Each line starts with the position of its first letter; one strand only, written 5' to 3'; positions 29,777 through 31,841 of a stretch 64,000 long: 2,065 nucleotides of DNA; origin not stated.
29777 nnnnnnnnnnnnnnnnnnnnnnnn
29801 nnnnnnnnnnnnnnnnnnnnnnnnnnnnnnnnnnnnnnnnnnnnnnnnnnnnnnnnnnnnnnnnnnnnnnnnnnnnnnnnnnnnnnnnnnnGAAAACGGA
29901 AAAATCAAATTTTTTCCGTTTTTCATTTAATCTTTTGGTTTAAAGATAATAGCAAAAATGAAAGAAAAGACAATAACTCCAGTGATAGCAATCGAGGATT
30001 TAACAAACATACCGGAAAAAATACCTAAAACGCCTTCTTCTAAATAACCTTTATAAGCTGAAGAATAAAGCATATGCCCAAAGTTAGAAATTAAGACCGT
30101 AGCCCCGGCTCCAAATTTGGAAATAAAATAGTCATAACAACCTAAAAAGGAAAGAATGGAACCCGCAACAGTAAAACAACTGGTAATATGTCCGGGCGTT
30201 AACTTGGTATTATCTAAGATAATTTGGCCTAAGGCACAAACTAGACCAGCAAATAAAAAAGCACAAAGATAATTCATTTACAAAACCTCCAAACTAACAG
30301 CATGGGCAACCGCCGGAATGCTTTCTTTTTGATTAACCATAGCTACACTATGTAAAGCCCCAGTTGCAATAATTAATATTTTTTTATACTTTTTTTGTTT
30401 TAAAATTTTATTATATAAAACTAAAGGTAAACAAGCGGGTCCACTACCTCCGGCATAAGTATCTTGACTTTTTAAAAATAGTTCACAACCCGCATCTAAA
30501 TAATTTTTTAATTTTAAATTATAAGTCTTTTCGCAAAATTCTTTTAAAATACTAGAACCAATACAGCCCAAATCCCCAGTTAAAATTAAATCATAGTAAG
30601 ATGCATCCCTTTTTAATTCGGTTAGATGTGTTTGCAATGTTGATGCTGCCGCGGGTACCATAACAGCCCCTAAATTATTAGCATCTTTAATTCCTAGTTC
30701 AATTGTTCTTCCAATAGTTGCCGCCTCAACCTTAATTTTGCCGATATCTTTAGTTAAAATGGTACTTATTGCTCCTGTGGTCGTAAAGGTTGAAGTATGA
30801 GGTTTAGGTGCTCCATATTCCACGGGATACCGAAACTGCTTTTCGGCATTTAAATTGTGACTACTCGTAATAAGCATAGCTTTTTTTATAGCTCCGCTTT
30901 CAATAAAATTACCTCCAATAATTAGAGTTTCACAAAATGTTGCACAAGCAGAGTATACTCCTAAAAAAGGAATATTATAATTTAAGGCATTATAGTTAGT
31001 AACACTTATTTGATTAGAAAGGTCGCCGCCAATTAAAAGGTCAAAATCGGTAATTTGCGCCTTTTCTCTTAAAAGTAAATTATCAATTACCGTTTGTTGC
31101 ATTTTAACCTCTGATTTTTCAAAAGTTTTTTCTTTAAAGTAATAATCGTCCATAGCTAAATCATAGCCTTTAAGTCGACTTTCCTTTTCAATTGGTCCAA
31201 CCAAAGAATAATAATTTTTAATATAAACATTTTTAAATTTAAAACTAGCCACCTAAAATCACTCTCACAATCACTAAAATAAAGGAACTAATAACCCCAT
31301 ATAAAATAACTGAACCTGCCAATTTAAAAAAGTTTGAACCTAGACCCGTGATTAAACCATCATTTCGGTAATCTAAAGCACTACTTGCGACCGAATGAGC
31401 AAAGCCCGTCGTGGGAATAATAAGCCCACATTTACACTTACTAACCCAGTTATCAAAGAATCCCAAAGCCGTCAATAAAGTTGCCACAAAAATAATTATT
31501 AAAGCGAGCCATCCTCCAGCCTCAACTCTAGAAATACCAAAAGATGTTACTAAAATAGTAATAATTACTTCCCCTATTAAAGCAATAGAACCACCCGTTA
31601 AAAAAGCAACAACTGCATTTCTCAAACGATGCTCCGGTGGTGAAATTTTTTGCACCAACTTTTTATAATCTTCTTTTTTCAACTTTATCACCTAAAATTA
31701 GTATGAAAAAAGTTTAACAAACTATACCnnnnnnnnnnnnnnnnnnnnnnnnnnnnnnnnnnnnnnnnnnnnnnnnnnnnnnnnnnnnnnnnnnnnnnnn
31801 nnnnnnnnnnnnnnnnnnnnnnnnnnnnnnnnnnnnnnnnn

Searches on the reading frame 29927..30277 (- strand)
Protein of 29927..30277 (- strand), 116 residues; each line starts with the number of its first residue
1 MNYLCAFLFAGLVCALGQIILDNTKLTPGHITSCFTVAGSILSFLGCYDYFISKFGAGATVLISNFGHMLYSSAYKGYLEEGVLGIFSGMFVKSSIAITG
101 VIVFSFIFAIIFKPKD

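Call 3: search_protein_families(library=ncbifam, proteins=[window:29927-30277:-], max_evalue=0.01)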
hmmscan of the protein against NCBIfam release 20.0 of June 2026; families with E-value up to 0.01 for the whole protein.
window:29927-30277:- (116 aa): 2 families
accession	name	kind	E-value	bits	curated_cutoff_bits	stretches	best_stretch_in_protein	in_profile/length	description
TIGR02839.1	spore_V_AE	equivalog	4.3e-31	107.5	131.1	1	3-115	1-113/114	stage V sporulation protein AE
TIGR02838.1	spore_V_AC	equivalog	7.6e-08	32.2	164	1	2-111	19-136/141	stage V sporulation protein AC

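Call 4: search_protein_families(library=pfam, proteins=[window:29927-30277:-], max_evalue=0.01)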
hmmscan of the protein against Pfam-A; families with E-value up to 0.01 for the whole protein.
window:29927-30277:- (116 aa): 1 family
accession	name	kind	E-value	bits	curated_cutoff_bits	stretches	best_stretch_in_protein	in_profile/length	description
PF03862.18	SpoVAC_SpoVAEB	-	1e-23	84.3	25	1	2-111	1-117/117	SpoVAC/SpoVAEB sporulation membrane protein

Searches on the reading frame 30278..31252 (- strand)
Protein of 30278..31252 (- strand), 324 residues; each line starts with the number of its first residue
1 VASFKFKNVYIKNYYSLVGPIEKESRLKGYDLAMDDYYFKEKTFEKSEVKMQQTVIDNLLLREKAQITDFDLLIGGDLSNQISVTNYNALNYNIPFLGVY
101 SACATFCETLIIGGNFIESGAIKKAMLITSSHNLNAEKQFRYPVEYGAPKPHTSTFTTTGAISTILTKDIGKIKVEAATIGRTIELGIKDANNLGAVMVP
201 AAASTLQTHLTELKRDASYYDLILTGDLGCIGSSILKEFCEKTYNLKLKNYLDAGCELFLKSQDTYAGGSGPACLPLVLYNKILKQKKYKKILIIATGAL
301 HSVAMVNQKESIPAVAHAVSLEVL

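Call 3: search_protein_families(library=ncbifam, proteins=[window:30278-31252:-], max_evalue=0.01)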
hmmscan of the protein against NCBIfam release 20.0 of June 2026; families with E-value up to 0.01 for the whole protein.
window:30278-31252:- (324 aa): 5 families
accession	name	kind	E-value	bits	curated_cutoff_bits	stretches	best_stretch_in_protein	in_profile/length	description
NF006160.0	PRK08304.1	subfamily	6.2e-107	357.1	402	1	4-322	10-334/337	stage V sporulation protein AD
TIGR02845.1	spore_V_AD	equivalog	4e-101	338.1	411.8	1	7-322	8-327/327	stage V sporulation protein AD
NF009069.0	PRK12404.1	subfamily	5e-91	305.1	442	1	10-323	15-333/338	stage V sporulation protein AD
NF006829.0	PRK09352.1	subfamily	0.0017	17.4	249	1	95-131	106-142/322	beta-ketoacyl-ACP synthase 3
TIGR00747.1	fabH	subfamily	0.0034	16.5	292.1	0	93-131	102-140/322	beta-ketoacyl-ACP synthase III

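Call 4: search_protein_families(library=pfam, proteins=[window:30278-31252:-], max_evalue=0.01)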
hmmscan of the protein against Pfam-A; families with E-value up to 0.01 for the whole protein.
window:30278-31252:- (324 aa): 2 families
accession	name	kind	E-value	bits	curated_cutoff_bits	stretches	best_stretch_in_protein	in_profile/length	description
PF07451.17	SpoVAD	-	9.5e-103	343.8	22.1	1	7-322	9-329/329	Stage V sporulation protein AD (SpoVAD)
PF08545.16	ACP_syn_III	-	7.3e-05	23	24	0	101-131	5-35/80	3-Oxoacyl-[acyl-carrier-protein (ACP)] synthase III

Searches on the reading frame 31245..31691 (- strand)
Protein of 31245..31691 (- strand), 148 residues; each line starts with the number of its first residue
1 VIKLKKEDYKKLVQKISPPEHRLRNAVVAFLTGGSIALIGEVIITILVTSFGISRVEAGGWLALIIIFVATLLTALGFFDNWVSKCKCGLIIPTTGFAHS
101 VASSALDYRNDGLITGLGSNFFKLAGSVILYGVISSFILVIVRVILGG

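Call 3: search_protein_families(library=ncbifam, proteins=[window:31245-31691:-], max_evalue=0.01)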
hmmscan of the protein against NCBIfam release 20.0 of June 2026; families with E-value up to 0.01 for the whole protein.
window:31245-31691:- (148 aa): 2 families
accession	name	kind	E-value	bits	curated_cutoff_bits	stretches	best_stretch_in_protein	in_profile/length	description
TIGR02838.1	spore_V_AC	equivalog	2.7e-40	137.4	164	1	7-146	1-140/141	stage V sporulation protein AC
TIGR02839.1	spore_V_AE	equivalog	1.9e-08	34.6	131.1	1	27-142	2-109/114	stage V sporulation protein AE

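Call 4: search_protein_families(library=pfam, proteins=[window:31245-31691:-], max_evalue=0.01)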
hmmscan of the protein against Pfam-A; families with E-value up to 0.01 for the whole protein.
window:31245-31691:- (148 aa): 1 family
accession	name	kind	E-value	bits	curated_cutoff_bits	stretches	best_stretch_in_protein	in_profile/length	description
PF03862.18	SpoVAC_SpoVAEB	-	7.5e-27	94.4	25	1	25-141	1-116/117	SpoVAC/SpoVAEB sporulation membrane protein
